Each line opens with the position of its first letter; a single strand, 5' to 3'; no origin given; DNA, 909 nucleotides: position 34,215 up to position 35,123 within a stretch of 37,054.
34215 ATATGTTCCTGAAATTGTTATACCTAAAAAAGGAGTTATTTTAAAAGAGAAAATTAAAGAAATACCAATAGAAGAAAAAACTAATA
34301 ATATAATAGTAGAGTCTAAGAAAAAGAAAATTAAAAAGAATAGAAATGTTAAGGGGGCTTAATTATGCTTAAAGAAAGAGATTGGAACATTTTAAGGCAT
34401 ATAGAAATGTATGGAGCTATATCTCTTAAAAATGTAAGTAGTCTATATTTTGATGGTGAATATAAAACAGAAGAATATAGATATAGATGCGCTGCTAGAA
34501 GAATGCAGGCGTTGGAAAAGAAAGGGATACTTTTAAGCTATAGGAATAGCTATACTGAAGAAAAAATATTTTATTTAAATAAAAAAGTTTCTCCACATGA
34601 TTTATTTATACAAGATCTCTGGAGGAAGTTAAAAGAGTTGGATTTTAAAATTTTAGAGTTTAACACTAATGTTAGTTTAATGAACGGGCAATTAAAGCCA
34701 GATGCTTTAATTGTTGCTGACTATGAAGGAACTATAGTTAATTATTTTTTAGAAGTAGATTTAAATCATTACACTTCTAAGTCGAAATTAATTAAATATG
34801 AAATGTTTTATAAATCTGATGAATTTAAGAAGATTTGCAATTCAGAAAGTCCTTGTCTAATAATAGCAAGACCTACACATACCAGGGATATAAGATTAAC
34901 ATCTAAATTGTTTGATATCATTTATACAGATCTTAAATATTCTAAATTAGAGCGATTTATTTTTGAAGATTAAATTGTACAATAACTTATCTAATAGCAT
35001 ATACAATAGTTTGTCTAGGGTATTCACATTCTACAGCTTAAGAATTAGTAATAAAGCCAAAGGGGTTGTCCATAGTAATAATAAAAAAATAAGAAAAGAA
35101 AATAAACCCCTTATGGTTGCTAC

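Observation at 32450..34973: Post-lysis accessory operon: small membrane proteins, an FtsK/TcpA-like translocase and a replication-relaxation protein on a phage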

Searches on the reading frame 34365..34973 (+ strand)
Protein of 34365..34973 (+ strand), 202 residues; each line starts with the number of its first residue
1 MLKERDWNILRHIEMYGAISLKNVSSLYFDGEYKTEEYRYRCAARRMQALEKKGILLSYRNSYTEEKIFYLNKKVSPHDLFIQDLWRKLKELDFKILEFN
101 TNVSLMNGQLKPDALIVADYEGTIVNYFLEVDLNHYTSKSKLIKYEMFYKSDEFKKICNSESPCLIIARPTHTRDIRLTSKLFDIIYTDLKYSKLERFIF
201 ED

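Call 5: search_protein_families(library=pfam, proteins=[window:34365-34973:+], max_evalue=0.1)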
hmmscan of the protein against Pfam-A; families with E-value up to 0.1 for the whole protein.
window:34365-34973:+ (202 aa): 0 families

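Call 6: search_protein_families(library=phrogs, proteins=[window:34365-34973:+], max_evalue=0.01)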
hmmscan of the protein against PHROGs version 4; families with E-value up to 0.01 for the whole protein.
window:34365-34973:+ (202 aa): 3 families
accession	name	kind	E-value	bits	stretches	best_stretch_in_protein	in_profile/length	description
phrog_9996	-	unknown function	1.6e-24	88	1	2-195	3-191/196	-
phrog_2190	-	DNA, RNA and nucleotide metabolism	2.2e-05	25.4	1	3-177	2-177/197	replication initiation protein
phrog_9381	-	DNA, RNA and nucleotide metabolism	8.3e-05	23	1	87-156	151-225/288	replication initiation by nicking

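Call 8: search_protein_families(library=ncbifam, proteins=[window:34365-34973:+], max_evalue=0.1)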
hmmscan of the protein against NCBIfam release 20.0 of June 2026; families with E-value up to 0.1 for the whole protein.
window:34365-34973:+ (202 aa): 0 families

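Call 12: search_solved_structures(query=window:34365-34973:+, max_evalue=10, show_alignments=2)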
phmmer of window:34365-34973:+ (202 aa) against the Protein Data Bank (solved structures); distinct sequences matched with E-value up to 10: 1.
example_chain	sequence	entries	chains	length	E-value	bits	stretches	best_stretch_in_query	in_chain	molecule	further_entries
6rz0_A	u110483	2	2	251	1.1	12.5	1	47-95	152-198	Hydroxyacylglutathione hydrolase GloB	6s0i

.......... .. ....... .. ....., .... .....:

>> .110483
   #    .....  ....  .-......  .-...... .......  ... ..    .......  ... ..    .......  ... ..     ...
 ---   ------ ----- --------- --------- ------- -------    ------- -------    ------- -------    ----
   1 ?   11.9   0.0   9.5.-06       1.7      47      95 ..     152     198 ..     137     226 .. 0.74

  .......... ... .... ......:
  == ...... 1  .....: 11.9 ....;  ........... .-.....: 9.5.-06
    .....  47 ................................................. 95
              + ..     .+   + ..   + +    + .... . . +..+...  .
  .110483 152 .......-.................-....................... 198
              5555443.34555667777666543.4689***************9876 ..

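Call 13: find_homologous_proteins(query=window:34365-34973:+, max_evalue=0.001)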
Query window:34365-34973:+ (202 aa): 25 proteins with E <= 0.001 among 74 candidates.
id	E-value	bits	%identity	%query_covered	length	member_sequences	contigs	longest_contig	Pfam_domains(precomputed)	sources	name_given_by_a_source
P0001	1.1e-127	442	99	100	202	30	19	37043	PF13814.13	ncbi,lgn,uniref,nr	ncbi:hypothetical protein [Clostridium perfringens]|uniref:hypothetical protein n=1 Tax=Clostridium 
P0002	2.7e-107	375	81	100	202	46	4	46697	-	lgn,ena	-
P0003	3.6e-99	349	76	100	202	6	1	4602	PF13814.13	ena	-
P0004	2.4e-98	346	75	100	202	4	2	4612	PF13814.13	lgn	-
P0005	7.6e-97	341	76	100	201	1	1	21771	PF13814.13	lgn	-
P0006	1.7e-96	340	74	100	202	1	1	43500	PF13814.13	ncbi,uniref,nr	ncbi:hypothetical protein [Clostridium perfringens]|uniref:hypothetical protein n=1 Tax=Clostridium 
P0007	3.5e-96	339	73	100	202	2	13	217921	PF13814.13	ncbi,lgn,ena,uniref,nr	ncbi:hypothetical protein QYB54_002304 [Clostridium perfringens]|uniref:hypothetical protein n=1 Tax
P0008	1.2e-95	337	74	100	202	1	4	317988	PF13814.13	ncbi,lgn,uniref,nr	ncbi:hypothetical protein [Clostridium perfringens]|uniref:hypothetical protein n=1 Tax=Clostridium 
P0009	1.7e-95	337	73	100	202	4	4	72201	PF13814.13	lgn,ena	-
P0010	2.1e-95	336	73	100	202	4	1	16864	PF13814.13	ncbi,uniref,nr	ncbi:hypothetical protein [Clostridium perfringens]|uniref:hypothetical protein n=1 Tax=Clostridium 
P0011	1.1e-94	334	72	100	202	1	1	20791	PF13814.13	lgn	-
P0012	1.7e-94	333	71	100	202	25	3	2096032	-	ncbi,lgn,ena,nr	ncbi:hypothetical protein LTX50_001499 [Clostridium perfringens]|nr:hypothetical protein [Clostridiu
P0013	1.6e-93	330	70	100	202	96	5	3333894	-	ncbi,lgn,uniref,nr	ncbi:hypothetical protein ACSXBY_09495 [Clostridium perfringens]|uniref:hypothetical protein n=1 Tax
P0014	2.3e-93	330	72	100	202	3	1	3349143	PF13814.13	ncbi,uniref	ncbi:hypothetical protein [Clostridium perfringens]|uniref:hypothetical protein n=1 Tax=Clostridium 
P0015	3.5e-92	326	71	100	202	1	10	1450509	-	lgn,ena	-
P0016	3.6e-92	326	72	100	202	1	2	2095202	PF13814.13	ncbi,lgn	-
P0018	3.7e-91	322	71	100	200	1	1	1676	PF13814.13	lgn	-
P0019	3.9e-91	322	70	100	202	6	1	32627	PF13814.13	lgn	-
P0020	1.0e-90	321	70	100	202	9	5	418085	PF13814.13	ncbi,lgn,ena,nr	ncbi:hypothetical protein EQZ09_16045 [Clostridium perfringens]|nr:hypothetical protein [Clostridium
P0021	3.5e-86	306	67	100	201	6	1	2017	PF13814.13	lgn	-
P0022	9.6e-86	305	68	100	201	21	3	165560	PF13814.13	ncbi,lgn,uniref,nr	ncbi:hypothetical protein [Clostridium perfringens]|uniref:hypothetical protein n=1 Tax=Clostridium 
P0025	2.3e-27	114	41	94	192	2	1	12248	-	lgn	-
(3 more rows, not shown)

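Call 15: search_protein_families(library=pfam, alignment_id=A1, max_evalue=1)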
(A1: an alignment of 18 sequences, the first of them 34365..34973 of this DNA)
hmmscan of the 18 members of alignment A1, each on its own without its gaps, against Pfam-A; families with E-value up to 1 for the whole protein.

A. member 1, window:34365-34973:+ (202 aa): 0 families

B. families by the number of members that match (of 18 scanned): 9 families
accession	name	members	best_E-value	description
PF13814.12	Replic_Relax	15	1.9e-07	Replication-relaxation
PF01153.25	Glypican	5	0.11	Glypican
PF13412.12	HTH_24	4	0.071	Winged helix-turn-helix DNA-binding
PF08461.16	HTH_12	3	0.066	Ribonuclease R winged-helix domain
PF24932.1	UBA_NBR1_C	3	0.12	Next to BRCA1 gene 1 protein-like, C-terminal UBA domain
PF24218.1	DUF7437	3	0.13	Family of unknown function (DUF7437)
PF11491.13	DUF3213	1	0.063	Protein of unknown function (DUF3213)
PF15334.11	AIB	1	0.29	Aurora kinase A and ninein interacting protein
PF22883.1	Consortin_N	1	0.58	Consortin, N-terminal domain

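Call 19: search_dna_similar(query=window:34365-34973:+, collection=phages, mode=protein, max_evalue=0.001, max_rows=40)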
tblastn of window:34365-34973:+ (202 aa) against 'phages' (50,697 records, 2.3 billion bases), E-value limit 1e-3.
Records with a match: 4; places in all: 4; records where one place covers at least 80% of the query: 4.
Best place of each record, by identity: 60-80% 1; <60% 3.
By first word of the organism name: Clostridium 4.
By host as written in the record: Clostridium botulinum type C strain C-Stockholm 2; - 1; Clostridium botulinum D str. 1873 1.
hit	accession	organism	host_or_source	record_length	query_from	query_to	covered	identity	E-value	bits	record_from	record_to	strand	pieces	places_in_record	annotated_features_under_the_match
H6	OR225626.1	Clostridium phage LPCPA58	-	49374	1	202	100%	79.7%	1e-107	343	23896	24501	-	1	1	hypothetical protein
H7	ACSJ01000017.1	Clostridium phage D-1873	Clostridium botulinum D str. 1873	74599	1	167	83%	25.9%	1e-5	50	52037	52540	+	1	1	conserved hypothetical protein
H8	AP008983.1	Clostridium phage c-st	Clostridium botulinum type C strain ...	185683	1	167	83%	25.9%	2e-5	50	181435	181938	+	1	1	hypothetical protein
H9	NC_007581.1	Clostridium phage c-st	Clostridium botulinum type C strain ...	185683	1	167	83%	25.9%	2e-5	50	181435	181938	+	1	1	hypothetical protein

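Call 29: find_encoding_contigs(protein=P0013, flank=10000, max_places=3)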
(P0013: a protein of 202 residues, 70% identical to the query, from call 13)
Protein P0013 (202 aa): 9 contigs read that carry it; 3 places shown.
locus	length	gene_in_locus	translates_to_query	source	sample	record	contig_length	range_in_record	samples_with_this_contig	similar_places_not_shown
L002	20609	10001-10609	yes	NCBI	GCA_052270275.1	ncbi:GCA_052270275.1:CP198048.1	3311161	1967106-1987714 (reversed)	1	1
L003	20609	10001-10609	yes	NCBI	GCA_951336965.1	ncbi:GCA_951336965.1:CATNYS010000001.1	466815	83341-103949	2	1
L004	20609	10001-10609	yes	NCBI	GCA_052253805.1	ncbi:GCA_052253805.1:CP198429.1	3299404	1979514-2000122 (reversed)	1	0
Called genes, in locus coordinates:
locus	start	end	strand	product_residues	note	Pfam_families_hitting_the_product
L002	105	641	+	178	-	-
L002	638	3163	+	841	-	-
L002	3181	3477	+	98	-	-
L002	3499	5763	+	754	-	PF10651:BppU_N, PF00657:Lipase_GDSL, PF13472:Lipase_GDSL_2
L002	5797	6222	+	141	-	PF05105:Phage_holin_4_1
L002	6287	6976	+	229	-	PF01520:Amidase_3, PF05036:SPOR (weak)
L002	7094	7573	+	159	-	-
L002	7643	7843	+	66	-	PF12844:HTH_19 (faint), PF01381:HTH_3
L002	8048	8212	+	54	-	-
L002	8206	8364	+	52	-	-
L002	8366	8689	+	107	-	-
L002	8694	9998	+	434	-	-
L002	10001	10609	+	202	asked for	-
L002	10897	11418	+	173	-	-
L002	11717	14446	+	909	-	PF01624:MutS_I, PF05188:MutS_II, PF05192:MutS_III, PF05190:MutS_IV, PF00488:MutS_V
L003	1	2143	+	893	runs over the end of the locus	PF26674:Prophage_tail_N2, PF06605:Prophage_tail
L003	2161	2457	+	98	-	-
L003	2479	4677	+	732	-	PF10651:BppU_N, PF00657:Lipase_GDSL, PF13472:Lipase_GDSL_2, PF16255:Lipase_GDSL_lke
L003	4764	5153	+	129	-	PF05105:Phage_holin_4_1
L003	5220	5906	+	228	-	PF01520:Amidase_3, PF05036:SPOR (weak)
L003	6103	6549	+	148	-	PF13274:SocA_Panacea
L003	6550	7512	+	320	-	-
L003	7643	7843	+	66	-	PF12844:HTH_19 (faint), PF01381:HTH_3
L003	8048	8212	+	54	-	-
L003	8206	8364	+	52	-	-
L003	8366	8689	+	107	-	-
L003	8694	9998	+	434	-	-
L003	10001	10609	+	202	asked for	-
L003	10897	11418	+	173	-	-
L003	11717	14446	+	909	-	PF01624:MutS_I, PF05188:MutS_II, PF05192:MutS_III, PF05190:MutS_IV, PF00488:MutS_V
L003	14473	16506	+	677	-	PF02518:HATPase_c, PF13589:HATPase_c_3, PF01119:DNA_mis_repair, PF08676:MutL_C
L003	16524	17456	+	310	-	PF01745:IPT (weak), PF01715:IPPT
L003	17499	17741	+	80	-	PF17209:Hfq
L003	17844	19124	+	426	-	PF06838:Met_gamma_lyase, PF01053:Cys_Met_Meta_PP (weak)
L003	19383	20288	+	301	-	-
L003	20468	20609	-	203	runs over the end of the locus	PF01726:LexA_DNA_bind, PF00717:Peptidase_S24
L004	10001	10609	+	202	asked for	-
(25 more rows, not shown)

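Call 30: find_encoding_contigs(protein=P0025, flank=10000, max_places=3)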
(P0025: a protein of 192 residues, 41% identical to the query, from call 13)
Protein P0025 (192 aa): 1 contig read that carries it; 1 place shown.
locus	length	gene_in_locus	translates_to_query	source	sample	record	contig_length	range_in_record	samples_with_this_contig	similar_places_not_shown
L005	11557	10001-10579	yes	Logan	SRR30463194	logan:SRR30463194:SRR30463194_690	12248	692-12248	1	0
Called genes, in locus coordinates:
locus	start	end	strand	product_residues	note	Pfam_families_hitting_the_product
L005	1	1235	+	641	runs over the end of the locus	?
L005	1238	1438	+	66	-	-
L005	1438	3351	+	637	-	-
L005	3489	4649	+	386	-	PF04932:Wzy_C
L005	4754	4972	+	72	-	-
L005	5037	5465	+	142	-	-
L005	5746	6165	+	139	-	PF05105:Phage_holin_4_1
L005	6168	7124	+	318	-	PF01183:Glyco_hydro_25, PF01476:LysM, PF23472:LysM2_CERK1_LYK3_4_5 (faint), PF23473:LysM3_LYK4_5 (weak), PF01476:LysM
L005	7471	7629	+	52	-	-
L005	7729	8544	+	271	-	PF17989:ALP_N, PF21522:MreB-like_C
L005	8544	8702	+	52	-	-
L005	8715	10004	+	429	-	PF01580:FtsK_SpoIIIE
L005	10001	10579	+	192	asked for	-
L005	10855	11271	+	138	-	-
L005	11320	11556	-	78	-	?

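Call 48: predict_structure(alignment_id=A1)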
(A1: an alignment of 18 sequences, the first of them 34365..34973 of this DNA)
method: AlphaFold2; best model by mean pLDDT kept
length: 202 residues; sequences in the alignment: 18
mean_pLDDT: 87.8   pTM: 0.77
mean pLDDT of the five models: 87.8, 87.4, 86.9, 86.0, 82.2
residues with pLDDT >= 90: 99; 70-90: 91; 50-70: 11; < 50: 1
segments of 3 or more residues with pLDDT < 50: none
pLDDT, mean of each block of 10 residues (from residue 1): 94 90 92 93 97 95 88 85 89 91 90 92 90 80 90 81 81 72 88 83 57
secondary structure, 60 per line:
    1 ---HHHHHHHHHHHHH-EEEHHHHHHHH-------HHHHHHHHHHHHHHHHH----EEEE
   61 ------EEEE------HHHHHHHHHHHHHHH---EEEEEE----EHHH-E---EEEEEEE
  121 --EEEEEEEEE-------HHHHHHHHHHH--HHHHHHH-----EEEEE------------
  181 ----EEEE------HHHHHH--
elements in order: H4-16 E18-20 H21-28 H36-52 E57-60 E67-70 H77-91 E95-100 E114-120 E123-131 H139-149 H152-158 E164-168 E185-188 H195-200

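Call 52: fold_search(model_id=the predicted structure, library=pdb)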
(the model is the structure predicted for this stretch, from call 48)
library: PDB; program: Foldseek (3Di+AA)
matches with E <= 10: 1260; with E <= 0.001: 0
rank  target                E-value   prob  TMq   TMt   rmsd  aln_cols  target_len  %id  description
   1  6p4o_D                1.2e-03  0.94  0.35  0.17  13.2       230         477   12  Complex of XPB helicase with Bax1 endonuclease from Sulfurisphaera tokodaii at 3.15 Angstroms resolution (released 2020-06-03)
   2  7vsr_M                2.6e-03  0.80  0.30  0.24   9.9       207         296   15  Structure of McrBC (stalkless mutant) (released 2023-02-15)
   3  6maf_A                7.0e-03  0.44  0.25  0.21  15.7       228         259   12  native BbvCI A2B2 tetramer at low resolution (released 2018-11-14)
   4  1okr_B                1.1e-02  1.00  0.27  0.41  10.0        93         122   15  Three-dimensional structure of S.aureus methicillin-resistance regulating transcriptional repressor MecI. (released 2003-10-09)
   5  3ajv_A                1.3e-02  0.85  0.31  0.36   9.6       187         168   12  Splicing endonuclease from Aeropyrum pernix (released 2010-11-17)
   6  9bgk_F                1.8e-02  0.89  0.39  0.09   7.6       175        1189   12  Structure of V.cholera DdmDE (2D:1E) in complex with DNA (released 2024-10-23)
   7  1sd6_B                1.9e-02  0.99  0.26  0.42  10.1        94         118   15  Crystal Structure of Native MecI at 2.65 A (released 2004-02-24)
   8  2w57_A                1.9e-02  0.90  0.28  0.41  13.9       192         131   10  Crystal structure of the Vibrio cholerae ferric uptake regulator (Fur) reveals structural rearrangement of the DNA-bin (released 2009-01-20)
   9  4gyz_F                2.0e-02  0.57  0.22  0.19  10.7       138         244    9  Mus Musculus Tdp2 Bound to dAMP and Mg2+ (released 2012-10-31)
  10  9a4k_B                2.1e-02  0.28  0.21  0.15  15.3       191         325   12  Integrative model of ACCD-ACCA by crosslinking MS and deep learning (released 2024-09-18)
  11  3ajv_C                2.3e-02  0.63  0.26  0.32  10.5       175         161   11  Splicing endonuclease from Aeropyrum pernix (released 2010-11-17)
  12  5aim_B                2.6e-02  0.98  0.28  0.49   4.7        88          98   15  Crystal structure of T138 central eWH domain (released 2015-06-24)
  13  7bdv_A                2.6e-02  0.44  0.30  0.20  13.6       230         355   16  Structure of Can2 from Sulfobacillus thermosulfidooxidans in complex with cyclic tetra-adenylate (cA4) (released 2021-03-03)
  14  1sd6_A                2.7e-02  0.98  0.26  0.41   9.8        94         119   15  Crystal Structure of Native MecI at 2.65 A (released 2004-02-24)
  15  2okf_A                2.7e-02  0.98  0.30  0.44   4.1        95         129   18  CRYSTAL STRUCTURE OF A FDXN ELEMENT EXCISION CONTROLLING FACTOR PROTEIN (AVA_3312) FROM ANABAENA VARIABILIS AT 1.60 A  (released 2007-01-30)
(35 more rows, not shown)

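Call 54: search_protein_representatives(alignment_id=A1)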
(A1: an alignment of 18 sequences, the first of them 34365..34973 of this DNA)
Query: 18 sequences, 202 profile positions. Proteins with E-value up to 0.001 (for the whole library): 469; up to 1e-10: 179; up to 1e-30: 22. The best 150 are listed.
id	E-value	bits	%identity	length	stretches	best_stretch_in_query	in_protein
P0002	5.1e-111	385.6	-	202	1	1-202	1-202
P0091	1.6e-58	214.2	-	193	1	1-200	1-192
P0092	1.7e-56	207.6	-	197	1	1-201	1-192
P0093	3.7e-46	173.8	-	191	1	1-200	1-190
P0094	9.8e-46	172.5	-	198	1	1-198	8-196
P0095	6.9e-43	163.2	-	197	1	1-199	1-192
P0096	3.0e-42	161.1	-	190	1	1-200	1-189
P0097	3.3e-41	157.7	-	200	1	2-200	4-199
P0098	5.8e-41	156.9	-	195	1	4-192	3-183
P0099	2.5e-40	154.8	-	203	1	1-194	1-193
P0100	1.4e-39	152.4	-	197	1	1-201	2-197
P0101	7.5e-38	146.7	-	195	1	1-199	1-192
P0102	1.2e-37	146.1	-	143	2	95-200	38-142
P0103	1.3e-37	146.0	-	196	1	1-200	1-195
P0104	1.2e-34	136.2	-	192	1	1-198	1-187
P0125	1.6e-26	109.8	-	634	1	2-195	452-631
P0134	2.0e-24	102.9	-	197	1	1-179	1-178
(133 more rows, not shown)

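Call 62: search_protein_families(library=padloc, proteins=[window:34365-34973:+, P0125], max_evalue=0.1)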
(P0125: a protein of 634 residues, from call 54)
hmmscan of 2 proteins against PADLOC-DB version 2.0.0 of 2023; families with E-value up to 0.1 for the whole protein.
window:34365-34973:+ (202 aa): 0 families

P0125 (634 aa): 4 families
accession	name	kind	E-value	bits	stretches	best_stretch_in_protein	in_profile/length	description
PDLC02806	SspH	-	6.3e-11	38.5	1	127-297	1529-1690/1766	SspH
PDLC04140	mad8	-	2.7e-06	25.1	1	121-335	13-269/314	mads_8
PDLC04105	HerA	-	0.0018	14.9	0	137-159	168-190/576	-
PDLC01439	typeIV_DinG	-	0.028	11.1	0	131-157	30-56/575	CAS-IV-A; associated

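Call 63: search_dna_similar(query=window:34365-34973:+, collection=plasmids, mode=protein, max_evalue=0.001, max_rows=40)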
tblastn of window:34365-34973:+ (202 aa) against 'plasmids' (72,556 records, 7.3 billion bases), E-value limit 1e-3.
Records with a match: 21; places in all: 21; records where one place covers at least 80% of the query: 19.
Best place of each record, by identity: >=99% 1; <60% 20.
By first word of the organism name: Clostridium 17; Thermoanaerobacterium 2; Clostridiaceae 1; Sarcina 1.
By predicted mobility (MOB-suite, as given by PLSDB): non-mobilizable 21.
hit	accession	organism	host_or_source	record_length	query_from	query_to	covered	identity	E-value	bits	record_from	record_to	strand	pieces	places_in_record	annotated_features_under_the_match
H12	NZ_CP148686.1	Clostridium perfringens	Mammal,single cell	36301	1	202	100%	99.0%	2e-130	410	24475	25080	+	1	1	hypothetical protein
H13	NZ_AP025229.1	Clostridium perfringens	-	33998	1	200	99%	40.8%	1e-29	121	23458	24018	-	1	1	hypothetical protein | FtsK/SpoIIIE domain-containing protein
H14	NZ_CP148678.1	Clostridium perfringens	Aves,single cell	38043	1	200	99%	40.8%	1e-29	121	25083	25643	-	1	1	hypothetical protein | FtsK/SpoIIIE domain-containing protein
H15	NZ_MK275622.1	Clostridium perfringens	neonatal piglet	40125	1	200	99%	39.3%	6e-29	119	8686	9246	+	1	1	hypothetical protein | FtsK/SpoIIIE domain-containing protein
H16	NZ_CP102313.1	Clostridium perfringens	mixed culture,Ovis aries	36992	1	200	99%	37.5%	2e-28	118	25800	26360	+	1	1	hypothetical protein | FtsK/SpoIIIE domain-containing protein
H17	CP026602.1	Clostridiaceae bacterium 14S0207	Bos taurus,whole organsim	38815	2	201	99%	31.4%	1e-10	67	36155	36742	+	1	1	hypothetical protein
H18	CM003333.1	Clostridium botulinum C/D str. BKT12695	Chicken,caecum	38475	2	196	97%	28.4%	2e-10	66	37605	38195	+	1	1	hypothetical protein | cell division FtsK/SpoIIIE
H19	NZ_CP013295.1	Clostridium botulinum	Microbial isolate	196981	1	176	87%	29.9%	3e-9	63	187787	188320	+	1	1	hypothetical protein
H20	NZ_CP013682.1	Clostridium botulinum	Microbial isolate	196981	1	176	87%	29.9%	3e-9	63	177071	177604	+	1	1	hypothetical protein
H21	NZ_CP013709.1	Clostridium botulinum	Microbial isolate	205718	1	176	87%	29.9%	3e-9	63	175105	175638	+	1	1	hypothetical protein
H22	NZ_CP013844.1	Clostridium botulinum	Microbial isolate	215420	1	176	87%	29.9%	3e-9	63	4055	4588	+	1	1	hypothetical protein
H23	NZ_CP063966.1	Clostridium botulinum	Chicken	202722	6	196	95%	26.6%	7e-8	59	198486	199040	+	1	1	hypothetical protein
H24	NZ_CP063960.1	Clostridium botulinum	Bovine,feces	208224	6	196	95%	26.6%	7e-8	59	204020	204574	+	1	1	hypothetical protein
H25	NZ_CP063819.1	Clostridium botulinum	Mink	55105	2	170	84%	29.7%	1e-9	64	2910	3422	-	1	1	hypothetical protein | FtsK/SpoIIIE domain-containing protein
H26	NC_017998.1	Thermoanaerobacterium saccharolyticum JW/SL-YS485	-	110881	1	167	83%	29.2%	7e-7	56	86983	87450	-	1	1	replication-relaxation family protein | FtsK/SpoIIIE domain-containing protein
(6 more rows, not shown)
